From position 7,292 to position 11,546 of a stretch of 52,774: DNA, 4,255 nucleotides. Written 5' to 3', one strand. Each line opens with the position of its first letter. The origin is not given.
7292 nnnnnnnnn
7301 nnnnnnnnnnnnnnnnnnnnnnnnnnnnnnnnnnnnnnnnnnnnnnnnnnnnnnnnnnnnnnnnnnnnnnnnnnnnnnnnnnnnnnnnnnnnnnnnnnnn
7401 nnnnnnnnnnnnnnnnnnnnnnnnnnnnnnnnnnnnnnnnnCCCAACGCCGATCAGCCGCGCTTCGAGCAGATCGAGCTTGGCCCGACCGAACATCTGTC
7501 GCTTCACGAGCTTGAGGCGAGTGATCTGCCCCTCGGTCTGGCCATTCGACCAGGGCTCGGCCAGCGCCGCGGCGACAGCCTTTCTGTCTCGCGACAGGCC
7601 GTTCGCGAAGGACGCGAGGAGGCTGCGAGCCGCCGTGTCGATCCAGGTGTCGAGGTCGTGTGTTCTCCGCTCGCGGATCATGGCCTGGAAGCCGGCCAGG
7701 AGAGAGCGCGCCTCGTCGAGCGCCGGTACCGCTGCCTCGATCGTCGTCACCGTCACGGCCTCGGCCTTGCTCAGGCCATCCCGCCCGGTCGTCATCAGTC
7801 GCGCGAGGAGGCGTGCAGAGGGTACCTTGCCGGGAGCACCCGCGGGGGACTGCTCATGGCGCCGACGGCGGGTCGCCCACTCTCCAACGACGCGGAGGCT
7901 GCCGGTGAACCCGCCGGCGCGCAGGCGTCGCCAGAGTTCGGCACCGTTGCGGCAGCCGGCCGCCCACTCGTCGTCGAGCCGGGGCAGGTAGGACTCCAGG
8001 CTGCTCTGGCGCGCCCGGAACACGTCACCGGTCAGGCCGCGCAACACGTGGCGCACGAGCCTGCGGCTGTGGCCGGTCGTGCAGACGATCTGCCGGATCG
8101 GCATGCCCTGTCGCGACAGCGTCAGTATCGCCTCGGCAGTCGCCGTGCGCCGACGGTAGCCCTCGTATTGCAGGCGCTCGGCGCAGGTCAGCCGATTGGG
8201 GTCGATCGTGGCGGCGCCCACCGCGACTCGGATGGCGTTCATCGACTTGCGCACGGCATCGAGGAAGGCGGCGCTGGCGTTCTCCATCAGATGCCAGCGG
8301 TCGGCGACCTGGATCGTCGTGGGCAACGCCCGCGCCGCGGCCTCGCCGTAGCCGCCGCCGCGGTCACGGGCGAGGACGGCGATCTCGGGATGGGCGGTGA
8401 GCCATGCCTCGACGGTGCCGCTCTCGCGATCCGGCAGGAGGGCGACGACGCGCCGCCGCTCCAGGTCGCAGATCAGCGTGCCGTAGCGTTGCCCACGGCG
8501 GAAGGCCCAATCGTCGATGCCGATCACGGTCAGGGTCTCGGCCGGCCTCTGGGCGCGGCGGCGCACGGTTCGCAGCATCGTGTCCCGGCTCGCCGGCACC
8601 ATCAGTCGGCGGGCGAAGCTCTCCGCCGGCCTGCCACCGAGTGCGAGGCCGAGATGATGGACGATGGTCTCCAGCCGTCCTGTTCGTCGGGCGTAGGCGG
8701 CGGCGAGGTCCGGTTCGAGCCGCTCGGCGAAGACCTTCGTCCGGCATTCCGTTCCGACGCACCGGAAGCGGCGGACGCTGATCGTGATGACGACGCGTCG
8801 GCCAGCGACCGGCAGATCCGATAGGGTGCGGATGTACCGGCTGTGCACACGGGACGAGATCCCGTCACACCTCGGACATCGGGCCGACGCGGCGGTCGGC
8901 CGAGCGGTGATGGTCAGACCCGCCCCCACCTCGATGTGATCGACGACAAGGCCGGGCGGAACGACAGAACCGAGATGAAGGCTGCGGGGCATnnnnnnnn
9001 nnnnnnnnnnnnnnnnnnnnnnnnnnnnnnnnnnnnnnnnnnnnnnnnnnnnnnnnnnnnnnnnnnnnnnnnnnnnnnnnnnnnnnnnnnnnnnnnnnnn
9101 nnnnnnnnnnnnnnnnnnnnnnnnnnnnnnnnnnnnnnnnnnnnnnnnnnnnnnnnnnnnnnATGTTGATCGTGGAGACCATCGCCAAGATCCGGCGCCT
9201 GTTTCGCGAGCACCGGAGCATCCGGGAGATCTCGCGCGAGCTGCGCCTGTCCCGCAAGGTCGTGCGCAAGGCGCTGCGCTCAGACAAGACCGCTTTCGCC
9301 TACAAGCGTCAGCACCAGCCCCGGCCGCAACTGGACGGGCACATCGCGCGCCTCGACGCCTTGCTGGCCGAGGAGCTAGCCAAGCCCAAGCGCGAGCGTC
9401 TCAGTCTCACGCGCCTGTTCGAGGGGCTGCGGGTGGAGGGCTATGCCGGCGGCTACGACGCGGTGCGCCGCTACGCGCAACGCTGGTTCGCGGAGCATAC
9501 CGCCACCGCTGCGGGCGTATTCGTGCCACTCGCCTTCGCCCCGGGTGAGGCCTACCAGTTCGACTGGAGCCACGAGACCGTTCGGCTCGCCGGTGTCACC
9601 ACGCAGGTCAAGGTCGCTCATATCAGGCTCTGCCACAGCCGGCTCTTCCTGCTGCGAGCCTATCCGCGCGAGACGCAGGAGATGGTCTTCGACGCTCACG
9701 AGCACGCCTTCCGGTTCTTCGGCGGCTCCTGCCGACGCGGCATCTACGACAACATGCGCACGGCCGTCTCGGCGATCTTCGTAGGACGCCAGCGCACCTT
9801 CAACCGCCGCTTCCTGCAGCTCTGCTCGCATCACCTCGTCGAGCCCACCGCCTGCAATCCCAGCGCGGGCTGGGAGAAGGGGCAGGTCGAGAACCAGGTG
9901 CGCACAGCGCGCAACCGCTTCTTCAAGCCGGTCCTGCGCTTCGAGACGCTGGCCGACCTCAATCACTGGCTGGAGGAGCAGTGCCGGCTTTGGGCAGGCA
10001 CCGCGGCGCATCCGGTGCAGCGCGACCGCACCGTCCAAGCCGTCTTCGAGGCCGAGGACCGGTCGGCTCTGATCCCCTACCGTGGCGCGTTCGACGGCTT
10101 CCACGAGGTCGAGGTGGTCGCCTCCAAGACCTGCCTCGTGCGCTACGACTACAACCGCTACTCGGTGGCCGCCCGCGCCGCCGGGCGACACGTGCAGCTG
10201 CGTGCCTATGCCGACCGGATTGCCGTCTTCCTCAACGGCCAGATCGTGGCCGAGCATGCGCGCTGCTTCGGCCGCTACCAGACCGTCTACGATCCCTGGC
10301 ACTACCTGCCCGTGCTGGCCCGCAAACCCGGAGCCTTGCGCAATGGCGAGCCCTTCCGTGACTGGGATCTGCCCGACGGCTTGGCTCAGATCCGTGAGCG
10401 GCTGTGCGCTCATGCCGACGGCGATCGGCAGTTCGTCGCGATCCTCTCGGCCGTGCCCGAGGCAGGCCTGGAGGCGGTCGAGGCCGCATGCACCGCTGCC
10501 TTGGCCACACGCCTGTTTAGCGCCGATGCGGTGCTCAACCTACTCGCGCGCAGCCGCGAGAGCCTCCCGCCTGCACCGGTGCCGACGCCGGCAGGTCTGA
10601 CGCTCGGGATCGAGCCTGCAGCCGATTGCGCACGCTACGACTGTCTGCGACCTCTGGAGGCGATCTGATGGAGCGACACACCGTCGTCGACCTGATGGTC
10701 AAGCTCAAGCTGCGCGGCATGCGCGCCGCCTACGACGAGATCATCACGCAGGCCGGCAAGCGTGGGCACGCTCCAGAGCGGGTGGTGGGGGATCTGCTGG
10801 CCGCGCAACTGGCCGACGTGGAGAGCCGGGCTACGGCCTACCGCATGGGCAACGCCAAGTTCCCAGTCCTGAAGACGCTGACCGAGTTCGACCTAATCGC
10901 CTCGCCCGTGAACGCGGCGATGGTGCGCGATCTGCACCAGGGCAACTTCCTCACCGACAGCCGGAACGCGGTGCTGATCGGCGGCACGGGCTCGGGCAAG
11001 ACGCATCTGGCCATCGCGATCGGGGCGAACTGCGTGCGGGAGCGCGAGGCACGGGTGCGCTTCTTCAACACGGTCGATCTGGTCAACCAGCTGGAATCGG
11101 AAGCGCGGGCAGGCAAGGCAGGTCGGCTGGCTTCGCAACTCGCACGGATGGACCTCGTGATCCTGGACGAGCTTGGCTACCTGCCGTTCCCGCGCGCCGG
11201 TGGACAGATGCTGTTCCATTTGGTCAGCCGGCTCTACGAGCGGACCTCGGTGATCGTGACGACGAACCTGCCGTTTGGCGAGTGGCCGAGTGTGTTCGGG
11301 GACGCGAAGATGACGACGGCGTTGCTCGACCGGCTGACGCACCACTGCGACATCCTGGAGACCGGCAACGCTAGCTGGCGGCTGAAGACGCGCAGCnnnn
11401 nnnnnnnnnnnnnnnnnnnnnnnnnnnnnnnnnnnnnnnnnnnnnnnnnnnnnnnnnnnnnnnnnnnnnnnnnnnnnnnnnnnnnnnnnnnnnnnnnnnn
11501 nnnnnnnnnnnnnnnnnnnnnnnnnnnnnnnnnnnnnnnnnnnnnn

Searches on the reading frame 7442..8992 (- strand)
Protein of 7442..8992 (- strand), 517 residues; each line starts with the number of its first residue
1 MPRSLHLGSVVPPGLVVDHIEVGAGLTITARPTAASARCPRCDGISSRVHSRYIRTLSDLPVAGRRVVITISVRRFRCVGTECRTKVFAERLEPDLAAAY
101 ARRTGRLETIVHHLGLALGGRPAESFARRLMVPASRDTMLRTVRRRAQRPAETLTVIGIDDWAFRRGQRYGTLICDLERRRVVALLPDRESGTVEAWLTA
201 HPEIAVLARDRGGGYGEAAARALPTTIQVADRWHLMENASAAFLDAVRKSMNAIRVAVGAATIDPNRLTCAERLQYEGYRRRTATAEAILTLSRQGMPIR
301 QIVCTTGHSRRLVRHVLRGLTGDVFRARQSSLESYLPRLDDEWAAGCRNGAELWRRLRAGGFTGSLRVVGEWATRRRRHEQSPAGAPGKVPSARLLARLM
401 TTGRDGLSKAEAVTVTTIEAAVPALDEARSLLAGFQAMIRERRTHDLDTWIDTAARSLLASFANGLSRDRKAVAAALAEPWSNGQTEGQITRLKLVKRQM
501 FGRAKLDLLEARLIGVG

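Call 47: search_protein_families(library=pfam, proteins=[window:7442-8992:-], max_evalue=0.00001)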
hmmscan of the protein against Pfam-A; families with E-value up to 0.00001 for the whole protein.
window:7442-8992:- (517 aa): 2 families
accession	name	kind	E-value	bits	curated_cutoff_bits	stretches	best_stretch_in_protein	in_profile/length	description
PF01610.23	DDE_Tnp_ISL3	-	1.5e-23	84.3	23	2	157-251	1-101/240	Transposase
PF14690.11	Zn_ribbon_ISL3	-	2.8e-09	37.7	25.5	1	37-78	3-44/47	zinc-finger of transposase IS204/IS1001/IS1096/IS1165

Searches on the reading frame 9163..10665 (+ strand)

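Call 47: search_protein_families(library=pfam, proteins=[window:9163-10665:+], max_evalue=0.00001)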
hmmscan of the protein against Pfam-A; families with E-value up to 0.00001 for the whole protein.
window:9163-10665:+ (501 aa): 2 families
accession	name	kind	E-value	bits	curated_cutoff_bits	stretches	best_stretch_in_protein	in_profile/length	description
PF22483.2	Mu-transpos_C_2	-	6.1e-23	80.8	27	1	307-377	4-73/73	Mu transposase, C-terminal domain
PF00665.32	rve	-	3.9e-08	33.9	32.6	1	127-233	4-99/102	Integrase core domain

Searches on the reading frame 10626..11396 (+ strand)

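Call 47: search_protein_families(library=pfam, proteins=[window:10626-11396:+], max_evalue=0.00001)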
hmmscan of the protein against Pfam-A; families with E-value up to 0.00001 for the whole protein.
window:10626-11396:+ (257 aa): 2 families
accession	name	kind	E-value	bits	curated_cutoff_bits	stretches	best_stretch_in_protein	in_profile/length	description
PF01695.23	IstB_IS21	-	5.8e-69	232.7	24.1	1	25-257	4-236/238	IstB-like ATP binding protein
PF00308.24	Bac_DnaA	-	6.6e-09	36.6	23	1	115-213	36-136/162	Bacterial DnaA ATPAse domain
